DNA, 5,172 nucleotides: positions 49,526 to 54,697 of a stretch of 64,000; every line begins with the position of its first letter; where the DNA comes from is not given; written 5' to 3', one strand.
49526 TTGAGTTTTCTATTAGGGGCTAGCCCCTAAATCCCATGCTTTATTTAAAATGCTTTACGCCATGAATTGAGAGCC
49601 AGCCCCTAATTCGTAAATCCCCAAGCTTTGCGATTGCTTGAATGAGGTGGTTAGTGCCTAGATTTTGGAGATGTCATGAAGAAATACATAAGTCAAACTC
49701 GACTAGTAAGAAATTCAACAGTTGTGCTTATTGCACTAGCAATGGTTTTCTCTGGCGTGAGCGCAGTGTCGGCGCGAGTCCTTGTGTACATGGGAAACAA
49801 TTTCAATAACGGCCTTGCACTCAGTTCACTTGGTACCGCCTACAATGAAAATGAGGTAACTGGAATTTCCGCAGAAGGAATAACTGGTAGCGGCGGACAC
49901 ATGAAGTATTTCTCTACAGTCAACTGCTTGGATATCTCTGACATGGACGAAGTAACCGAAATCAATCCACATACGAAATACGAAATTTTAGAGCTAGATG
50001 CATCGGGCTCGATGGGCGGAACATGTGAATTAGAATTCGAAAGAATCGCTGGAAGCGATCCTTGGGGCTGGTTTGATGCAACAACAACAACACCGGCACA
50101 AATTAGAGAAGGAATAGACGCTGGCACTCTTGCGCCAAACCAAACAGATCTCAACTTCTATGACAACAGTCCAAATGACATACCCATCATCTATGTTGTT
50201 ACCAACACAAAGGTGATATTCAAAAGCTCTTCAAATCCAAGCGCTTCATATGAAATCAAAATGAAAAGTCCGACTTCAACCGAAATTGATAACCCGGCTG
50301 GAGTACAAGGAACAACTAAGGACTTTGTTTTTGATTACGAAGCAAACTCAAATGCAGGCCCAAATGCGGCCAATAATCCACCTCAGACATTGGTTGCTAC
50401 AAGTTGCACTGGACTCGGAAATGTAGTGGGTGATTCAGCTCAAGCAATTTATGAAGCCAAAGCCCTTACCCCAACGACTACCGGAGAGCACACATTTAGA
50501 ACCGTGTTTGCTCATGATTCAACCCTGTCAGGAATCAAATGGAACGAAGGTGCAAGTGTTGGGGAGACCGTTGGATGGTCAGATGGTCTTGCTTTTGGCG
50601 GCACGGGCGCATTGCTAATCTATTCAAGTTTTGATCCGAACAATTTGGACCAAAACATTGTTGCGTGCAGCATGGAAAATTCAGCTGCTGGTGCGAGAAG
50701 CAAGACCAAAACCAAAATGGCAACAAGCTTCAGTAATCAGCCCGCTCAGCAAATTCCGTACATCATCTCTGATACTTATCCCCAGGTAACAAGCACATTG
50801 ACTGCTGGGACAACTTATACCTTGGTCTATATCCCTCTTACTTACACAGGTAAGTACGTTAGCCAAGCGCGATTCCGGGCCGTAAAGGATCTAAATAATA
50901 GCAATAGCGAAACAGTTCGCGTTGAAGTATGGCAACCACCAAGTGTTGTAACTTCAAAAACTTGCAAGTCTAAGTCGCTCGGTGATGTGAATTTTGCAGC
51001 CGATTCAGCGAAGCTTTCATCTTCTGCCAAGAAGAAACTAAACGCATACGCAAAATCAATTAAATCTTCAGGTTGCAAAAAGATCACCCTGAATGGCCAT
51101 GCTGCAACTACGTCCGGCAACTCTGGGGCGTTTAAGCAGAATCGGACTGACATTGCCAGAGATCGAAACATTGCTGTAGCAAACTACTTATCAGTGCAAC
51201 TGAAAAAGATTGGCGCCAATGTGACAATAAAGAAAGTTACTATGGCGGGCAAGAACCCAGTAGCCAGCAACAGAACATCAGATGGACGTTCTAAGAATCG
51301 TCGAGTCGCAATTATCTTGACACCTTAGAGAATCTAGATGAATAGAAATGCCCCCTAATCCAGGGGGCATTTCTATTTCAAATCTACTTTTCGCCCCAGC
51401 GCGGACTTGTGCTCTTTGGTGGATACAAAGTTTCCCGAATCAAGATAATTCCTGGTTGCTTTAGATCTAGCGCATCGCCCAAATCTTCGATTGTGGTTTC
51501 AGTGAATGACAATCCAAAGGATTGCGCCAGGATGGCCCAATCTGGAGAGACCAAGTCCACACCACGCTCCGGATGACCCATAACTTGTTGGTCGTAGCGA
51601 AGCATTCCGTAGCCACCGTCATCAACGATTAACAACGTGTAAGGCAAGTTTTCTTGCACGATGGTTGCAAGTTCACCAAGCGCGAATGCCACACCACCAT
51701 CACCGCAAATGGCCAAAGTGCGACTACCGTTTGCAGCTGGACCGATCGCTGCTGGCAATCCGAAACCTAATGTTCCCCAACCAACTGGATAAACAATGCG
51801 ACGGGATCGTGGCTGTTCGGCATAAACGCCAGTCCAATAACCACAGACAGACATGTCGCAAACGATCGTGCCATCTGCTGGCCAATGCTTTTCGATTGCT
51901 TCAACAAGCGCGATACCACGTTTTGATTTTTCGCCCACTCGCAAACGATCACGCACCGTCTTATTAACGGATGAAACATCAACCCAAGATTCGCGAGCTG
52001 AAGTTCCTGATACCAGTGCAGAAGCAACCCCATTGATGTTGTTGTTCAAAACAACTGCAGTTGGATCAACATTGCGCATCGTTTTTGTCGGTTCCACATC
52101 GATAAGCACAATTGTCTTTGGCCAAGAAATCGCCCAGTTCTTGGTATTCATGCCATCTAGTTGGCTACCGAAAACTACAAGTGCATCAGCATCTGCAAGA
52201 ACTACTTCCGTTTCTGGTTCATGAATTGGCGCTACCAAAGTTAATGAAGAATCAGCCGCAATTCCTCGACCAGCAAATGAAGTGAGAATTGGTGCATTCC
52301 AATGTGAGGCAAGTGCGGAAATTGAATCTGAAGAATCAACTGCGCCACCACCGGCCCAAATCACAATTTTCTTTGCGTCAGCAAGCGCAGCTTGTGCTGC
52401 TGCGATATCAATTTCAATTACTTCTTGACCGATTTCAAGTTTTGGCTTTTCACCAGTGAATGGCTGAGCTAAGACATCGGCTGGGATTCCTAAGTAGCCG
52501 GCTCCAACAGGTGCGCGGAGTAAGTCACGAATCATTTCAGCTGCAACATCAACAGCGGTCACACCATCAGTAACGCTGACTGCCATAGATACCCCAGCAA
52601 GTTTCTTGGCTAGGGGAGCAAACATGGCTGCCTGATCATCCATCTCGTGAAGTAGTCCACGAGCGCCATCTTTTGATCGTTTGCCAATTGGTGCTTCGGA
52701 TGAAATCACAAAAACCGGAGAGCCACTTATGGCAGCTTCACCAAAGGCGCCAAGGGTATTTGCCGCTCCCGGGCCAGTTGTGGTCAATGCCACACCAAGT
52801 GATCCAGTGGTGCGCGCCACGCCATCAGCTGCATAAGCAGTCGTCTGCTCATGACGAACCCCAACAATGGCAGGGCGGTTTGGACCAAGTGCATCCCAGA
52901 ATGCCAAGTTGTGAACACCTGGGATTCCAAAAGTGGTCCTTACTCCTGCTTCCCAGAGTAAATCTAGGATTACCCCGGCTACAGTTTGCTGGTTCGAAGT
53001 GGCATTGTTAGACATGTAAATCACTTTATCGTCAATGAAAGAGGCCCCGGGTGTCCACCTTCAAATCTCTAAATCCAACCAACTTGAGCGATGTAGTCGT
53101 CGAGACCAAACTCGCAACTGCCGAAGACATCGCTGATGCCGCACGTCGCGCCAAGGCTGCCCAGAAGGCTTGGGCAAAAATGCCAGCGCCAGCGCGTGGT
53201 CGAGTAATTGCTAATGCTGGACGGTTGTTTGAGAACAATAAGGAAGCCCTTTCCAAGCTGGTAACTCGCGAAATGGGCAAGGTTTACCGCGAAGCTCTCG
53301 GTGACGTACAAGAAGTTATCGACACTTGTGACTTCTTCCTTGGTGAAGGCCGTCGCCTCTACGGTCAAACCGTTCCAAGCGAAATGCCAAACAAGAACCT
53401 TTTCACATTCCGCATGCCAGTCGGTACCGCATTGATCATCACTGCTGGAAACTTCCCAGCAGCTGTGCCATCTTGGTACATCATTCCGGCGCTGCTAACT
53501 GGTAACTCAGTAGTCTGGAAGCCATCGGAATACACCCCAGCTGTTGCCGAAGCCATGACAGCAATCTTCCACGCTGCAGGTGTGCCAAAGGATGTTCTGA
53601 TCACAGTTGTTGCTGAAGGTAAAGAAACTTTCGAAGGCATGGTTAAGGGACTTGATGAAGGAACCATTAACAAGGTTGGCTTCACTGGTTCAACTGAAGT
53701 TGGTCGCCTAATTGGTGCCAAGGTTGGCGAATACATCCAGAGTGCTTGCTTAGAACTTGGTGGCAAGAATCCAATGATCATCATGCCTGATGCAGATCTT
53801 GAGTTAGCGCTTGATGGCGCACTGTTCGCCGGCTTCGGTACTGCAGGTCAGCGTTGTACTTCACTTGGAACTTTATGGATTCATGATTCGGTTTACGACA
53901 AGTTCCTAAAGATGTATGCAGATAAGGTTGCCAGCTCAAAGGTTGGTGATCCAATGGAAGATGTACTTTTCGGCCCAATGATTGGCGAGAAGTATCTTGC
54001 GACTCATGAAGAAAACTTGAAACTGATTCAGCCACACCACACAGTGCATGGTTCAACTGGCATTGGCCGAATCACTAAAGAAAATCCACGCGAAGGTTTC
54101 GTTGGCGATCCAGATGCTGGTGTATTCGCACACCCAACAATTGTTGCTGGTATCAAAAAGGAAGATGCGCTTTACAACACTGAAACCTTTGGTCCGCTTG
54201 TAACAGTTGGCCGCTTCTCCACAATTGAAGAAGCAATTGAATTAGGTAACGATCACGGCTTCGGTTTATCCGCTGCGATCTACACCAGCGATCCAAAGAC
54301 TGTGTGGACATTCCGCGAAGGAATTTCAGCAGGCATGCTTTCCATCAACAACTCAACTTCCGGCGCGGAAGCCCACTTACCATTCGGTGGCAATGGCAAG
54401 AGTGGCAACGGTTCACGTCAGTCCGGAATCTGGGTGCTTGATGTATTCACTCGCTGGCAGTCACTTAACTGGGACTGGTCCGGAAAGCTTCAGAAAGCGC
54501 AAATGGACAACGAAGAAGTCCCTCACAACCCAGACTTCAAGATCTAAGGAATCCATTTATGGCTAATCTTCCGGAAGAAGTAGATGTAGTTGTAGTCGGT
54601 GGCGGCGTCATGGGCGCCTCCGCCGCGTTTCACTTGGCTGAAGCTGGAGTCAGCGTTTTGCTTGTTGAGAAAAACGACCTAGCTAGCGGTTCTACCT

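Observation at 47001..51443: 4.4-kb AT-rich insertion bounded by 59-bp direct repeats that duplicate the 3' end of the TPP-enzyme gene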

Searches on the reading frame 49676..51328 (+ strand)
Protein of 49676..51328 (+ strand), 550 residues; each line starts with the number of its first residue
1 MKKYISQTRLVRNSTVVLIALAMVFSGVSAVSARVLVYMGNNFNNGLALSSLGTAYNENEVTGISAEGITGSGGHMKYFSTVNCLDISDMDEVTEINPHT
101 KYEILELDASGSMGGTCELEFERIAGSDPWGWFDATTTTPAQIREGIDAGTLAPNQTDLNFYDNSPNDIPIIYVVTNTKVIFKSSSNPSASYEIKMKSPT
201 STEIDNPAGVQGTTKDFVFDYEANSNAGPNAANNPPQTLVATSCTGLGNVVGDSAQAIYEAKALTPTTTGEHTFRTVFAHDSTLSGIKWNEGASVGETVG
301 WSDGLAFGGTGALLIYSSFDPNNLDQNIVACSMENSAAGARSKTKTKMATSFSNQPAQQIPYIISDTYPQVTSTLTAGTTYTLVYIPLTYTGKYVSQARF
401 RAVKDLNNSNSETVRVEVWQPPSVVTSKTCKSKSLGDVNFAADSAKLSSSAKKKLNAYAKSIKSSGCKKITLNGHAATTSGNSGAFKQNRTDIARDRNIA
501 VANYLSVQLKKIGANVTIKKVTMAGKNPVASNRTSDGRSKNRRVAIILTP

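Call 8: search_protein_families(library=pfam, proteins=[window:49676-51328:+], max_evalue=0.01)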
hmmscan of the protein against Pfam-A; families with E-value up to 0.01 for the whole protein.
window:49676-51328:+ (550 aa): 1 family
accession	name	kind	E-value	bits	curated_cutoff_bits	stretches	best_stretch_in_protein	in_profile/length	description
PF00691.25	OmpA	-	9.3e-09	36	27.2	1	440-542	2-98/98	OmpA family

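Call 69: search_solved_structures(query=window:49676-51328:+, max_evalue=0.1)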
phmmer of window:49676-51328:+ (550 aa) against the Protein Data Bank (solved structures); distinct sequences matched with E-value up to 0.1: 19.
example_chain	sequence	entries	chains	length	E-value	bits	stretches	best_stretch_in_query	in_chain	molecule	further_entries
6jfw_A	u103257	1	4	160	3.7e-09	39.1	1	435-550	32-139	PA0833-PD protein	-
2lbt_A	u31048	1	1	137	1.6e-08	37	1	434-548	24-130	Uncharacterized protein Rv0899/MT0922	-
2kgw_A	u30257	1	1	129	9.8e-08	34.4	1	434-548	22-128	Outer membrane protein A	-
2lca_A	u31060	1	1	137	1e-07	34.4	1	434-548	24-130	Uncharacterized protein Rv0899/MT0922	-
2l26_A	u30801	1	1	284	4.7e-07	32.1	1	433-548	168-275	Uncharacterized protein Rv0899/MT0922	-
5eaz_A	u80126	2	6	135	0.00012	24.3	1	440-548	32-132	YfiB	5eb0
5eb1_B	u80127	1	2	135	0.00012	24.3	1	440-548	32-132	YfiB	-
5y61_B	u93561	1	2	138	0.00012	24.2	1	440-548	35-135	YfiB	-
4zhy_B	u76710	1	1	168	0.00017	23.7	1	438-548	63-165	YfiB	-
6ikj_A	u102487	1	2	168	0.00019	23.6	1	439-548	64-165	YfiB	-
6iki_A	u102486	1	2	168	0.0002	23.5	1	440-548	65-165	YfiB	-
4zhv_A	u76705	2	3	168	0.00022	23.4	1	440-548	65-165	YfiB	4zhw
6ikk_A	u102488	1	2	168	0.00022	23.4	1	440-548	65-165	YfiB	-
6ysl_A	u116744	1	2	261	0.0011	21.1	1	471-550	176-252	Motility protein B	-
2k1s_A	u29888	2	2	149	0.0017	20.4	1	437-550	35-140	Inner membrane lipoprotein yiaD | Probable lipoprotein YiaD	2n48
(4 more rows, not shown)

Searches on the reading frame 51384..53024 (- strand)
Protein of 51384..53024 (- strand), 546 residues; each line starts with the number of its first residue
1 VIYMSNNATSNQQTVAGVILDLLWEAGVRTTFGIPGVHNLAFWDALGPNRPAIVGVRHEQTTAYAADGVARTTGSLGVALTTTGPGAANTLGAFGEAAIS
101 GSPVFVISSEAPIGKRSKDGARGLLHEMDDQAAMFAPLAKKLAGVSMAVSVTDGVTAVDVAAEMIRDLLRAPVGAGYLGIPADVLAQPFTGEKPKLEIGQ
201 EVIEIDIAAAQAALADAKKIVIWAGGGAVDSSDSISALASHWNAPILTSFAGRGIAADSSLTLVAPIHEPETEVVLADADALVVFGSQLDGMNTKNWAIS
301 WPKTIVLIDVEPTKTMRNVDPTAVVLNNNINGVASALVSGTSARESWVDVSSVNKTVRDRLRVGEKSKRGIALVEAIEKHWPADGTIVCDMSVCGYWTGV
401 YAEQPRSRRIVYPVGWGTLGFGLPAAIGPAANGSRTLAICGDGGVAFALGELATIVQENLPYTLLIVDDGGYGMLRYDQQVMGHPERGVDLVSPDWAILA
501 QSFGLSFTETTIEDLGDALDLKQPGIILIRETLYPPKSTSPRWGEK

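Call 8: search_protein_families(library=pfam, proteins=[window:51384-53024:-], max_evalue=0.01)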
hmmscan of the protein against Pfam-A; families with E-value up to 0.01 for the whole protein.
window:51384-53024:- (546 aa): 3 families
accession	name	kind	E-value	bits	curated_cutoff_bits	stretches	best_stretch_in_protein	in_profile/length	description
PF02776.23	TPP_enzyme_N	-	1.3e-30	106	26.8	1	14-133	2-118/119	Thiamine pyrophosphate enzyme, N-terminal TPP binding domain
PF02775.26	TPP_enzyme_C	-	2.9e-24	86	21.9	1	395-519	6-137/151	Thiamine pyrophosphate enzyme, C-terminal TPP binding domain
PF00205.28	TPP_enzyme_M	-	3.8e-17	62.7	30.4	1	207-323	1-124/137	Thiamine pyrophosphate enzyme, central domain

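Call 9: find_related_loci(query=window:51384-53024:-, collection=genome_contigs, flank=10000)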
Query window:51384-53024:- (546 aa) in genome_contigs; peptide patterns used: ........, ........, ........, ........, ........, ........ (x = any residue, [..] = any of these).
162 stretches matched a pattern; 95 encode a relative of the query (tblastn E <= 1e-3); the best 80 are kept; 80 distinct loci.
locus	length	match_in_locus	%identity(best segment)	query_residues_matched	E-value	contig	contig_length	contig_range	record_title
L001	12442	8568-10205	96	1-546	0e+0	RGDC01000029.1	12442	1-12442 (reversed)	MAG: Actinomycetota bacterium isolate WB6_1B_195 contig_100_28, whole genome shotgun sequence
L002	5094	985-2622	95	1-546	0e+0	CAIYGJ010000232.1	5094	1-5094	MAG: uncultured actinobacterium isolate Kiruna_bin-00600 genome assembly, contig: bin-00600:232/242, whole genome shotgu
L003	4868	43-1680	94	1-546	0e+0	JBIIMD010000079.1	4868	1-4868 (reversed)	MAG: Candidatus Nanopelagicales bacterium isolate ME2002-06-05pf_3300043568_group1_bin45 Rohwer_bin376_scaffold_16310_c1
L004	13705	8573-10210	95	1-546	0e+0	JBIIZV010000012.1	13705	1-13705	MAG: Candidatus Nanopelagicales bacterium isolate ME2006-06-22D9_3300042569_group2_bin70 Rohwer_bin378_scaffold_2912_c1,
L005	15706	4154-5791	95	1-546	0e+0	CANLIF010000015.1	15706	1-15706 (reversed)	MAG: Actinobacteria bacterium isolate TE-Jun18-233 genome assembly, contig: TE-Jun18-C4930, whole genome shotgun sequenc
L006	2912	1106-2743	95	1-546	0e+0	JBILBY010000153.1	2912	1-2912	MAG: Candidatus Nanopelagicales bacterium isolate ME2016-06-13_3300042447_group7_bin147 Rohwer_bin382_scaffold_34771_c1,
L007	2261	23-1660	94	1-546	0e+0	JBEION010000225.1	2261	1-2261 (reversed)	MAG: Candidatus Nanopelagicales bacterium isolate Sample-106-S6-bin-12 Sample_106_S6-bin_12-k141_2012752, whole genome s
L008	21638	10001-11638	94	1-546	0e+0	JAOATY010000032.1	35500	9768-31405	MAG: Candidatus Nanopelagicales bacterium isolate AF21_PE0_T1_S7_48_15 T1_S7_461_length_35500_cov_9, whole genome shotgu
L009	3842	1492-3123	94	3-546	0e+0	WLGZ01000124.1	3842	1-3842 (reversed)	MAG: Actinomycetota bacterium isolate UFOp-RE-4nov15-112 RE-4nov15-112-c124, whole genome shotgun sequence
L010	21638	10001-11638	94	1-546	0e+0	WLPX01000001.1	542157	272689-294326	MAG: Actinomycetota bacterium isolate UFOp-RH-26jul17-237 RH-26jul17-237-c1, whole genome shotgun sequence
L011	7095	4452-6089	92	1-546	0e+0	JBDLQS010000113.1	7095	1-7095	MAG: Actinomycetota bacterium isolate icacos_2019_sw_WHONDRS-S19S_0094_B_bin.102 scaffold_191360, whole genome shotgun s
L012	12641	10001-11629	91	4-546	0e+0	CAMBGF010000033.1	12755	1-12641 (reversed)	MAG: Bifidobacterium breve isolate TrE-25oct19-270 genome assembly, contig: TrE-25oct19-C6444, whole genome shotgun sequ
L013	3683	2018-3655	95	1-546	0e+0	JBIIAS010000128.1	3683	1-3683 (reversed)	MAG: Candidatus Nanopelagicales bacterium isolate ME2000-06-06pf_3300042549_group1_bin177 Rohwer_bin373_scaffold_28872_c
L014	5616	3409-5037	88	4-546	0e+0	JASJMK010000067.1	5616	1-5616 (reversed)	MAG: Actinomycetes bacterium isolate ChBW.bin.33 ChBW_k141_896035, whole genome shotgun sequence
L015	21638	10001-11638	93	1-546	0e+0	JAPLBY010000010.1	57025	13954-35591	MAG: Actinomycetota bacterium isolate LacPavin_0818_WC45_MAG_48_15 LacPavin_0818_WC45_scaffold_636868, whole genome shot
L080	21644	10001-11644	44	7-545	4e-135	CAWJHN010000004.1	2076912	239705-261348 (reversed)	MAG: uncultured Actinomycetes bacterium isolate MFD04716.bin.2.189 genome assembly, contig: contig_4400, whole genome sh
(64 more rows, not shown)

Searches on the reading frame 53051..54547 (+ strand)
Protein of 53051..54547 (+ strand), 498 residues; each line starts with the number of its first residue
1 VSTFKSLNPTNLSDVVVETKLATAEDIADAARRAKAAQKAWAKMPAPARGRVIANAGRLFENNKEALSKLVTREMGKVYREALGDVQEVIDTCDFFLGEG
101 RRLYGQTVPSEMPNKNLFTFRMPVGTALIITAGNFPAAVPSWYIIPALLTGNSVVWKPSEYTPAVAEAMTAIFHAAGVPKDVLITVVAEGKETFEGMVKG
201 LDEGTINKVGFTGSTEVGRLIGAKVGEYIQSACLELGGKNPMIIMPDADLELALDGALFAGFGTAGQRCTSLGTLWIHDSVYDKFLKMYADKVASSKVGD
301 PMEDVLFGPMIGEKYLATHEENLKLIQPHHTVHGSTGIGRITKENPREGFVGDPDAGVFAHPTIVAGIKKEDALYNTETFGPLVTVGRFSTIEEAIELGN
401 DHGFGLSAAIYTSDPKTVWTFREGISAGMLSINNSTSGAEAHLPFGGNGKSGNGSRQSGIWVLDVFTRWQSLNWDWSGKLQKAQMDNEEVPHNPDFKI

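Call 8: search_protein_families(library=pfam, proteins=[window:53051-54547:+], max_evalue=0.01)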
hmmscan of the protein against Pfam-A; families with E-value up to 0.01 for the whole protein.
window:53051-54547:+ (498 aa): 2 families
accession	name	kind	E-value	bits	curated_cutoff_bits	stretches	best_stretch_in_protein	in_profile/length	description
PF00171.27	Aldedh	-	2.5e-129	432.3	23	1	3-471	8-460/461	Aldehyde dehydrogenase family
PF05893.19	LuxC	-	0.0018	17.7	21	1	113-175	78-139/401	Acyl-CoA reductase (LuxC)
